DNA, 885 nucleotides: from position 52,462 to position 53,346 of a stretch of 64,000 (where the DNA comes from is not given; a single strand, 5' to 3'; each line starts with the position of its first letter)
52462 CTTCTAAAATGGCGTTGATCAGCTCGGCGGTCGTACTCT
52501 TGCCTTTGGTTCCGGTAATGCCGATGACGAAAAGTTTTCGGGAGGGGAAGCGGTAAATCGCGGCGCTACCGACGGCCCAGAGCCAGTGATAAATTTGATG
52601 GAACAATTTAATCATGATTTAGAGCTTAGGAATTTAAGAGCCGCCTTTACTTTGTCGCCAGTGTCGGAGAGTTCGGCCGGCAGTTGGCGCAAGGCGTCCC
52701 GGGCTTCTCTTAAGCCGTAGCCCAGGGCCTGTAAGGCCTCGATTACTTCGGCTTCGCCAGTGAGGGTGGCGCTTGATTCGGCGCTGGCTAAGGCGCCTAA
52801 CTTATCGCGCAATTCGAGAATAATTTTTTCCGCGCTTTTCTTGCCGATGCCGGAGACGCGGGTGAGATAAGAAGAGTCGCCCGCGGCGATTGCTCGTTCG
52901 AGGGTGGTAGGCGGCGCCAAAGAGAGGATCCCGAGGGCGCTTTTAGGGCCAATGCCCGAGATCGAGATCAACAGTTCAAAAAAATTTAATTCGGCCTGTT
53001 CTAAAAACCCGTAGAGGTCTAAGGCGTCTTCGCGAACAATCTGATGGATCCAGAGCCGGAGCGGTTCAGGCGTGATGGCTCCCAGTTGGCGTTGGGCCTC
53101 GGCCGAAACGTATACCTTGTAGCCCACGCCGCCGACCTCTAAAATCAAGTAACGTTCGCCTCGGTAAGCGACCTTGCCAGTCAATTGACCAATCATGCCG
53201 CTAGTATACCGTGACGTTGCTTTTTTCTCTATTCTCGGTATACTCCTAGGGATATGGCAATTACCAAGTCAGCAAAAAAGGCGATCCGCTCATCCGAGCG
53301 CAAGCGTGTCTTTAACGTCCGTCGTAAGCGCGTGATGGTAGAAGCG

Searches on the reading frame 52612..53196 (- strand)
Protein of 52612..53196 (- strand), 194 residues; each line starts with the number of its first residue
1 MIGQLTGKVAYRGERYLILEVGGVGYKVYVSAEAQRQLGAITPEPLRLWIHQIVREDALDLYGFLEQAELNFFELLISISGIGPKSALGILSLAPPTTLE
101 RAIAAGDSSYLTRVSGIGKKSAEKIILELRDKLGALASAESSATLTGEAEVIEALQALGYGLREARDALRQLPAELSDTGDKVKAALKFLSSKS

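Call 77: search_protein_families(library=pfam, proteins=[window:52612-53196:-], max_evalue=0.01)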
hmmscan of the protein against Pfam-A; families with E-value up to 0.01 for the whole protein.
window:52612-53196:- (194 aa): 6 families
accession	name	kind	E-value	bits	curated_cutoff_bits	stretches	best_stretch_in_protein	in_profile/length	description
PF01330.27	RuvA_N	-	2.6e-19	69.5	23.6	1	1-63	1-61/61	RuvA N terminal domain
PF14520.12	HHH_5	-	2e-17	63.8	27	1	73-131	1-57/57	Helix-hairpin-helix domain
PF07499.19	RuvA_C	-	1.3e-08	35.6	24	1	149-191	4-47/47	RuvA, C-terminal domain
PF00633.29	HHH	-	2.9e-05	24.1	24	0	111-126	13-28/30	Helix-hairpin-helix motif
PF12836.13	HHH_3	-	4.6e-05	23.9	27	1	109-140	14-44/65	Helix-hairpin-helix motif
PF21176.3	RecR_HhH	-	0.00056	20.1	27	0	111-129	8-26/45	RecR, helix-hairpin-helix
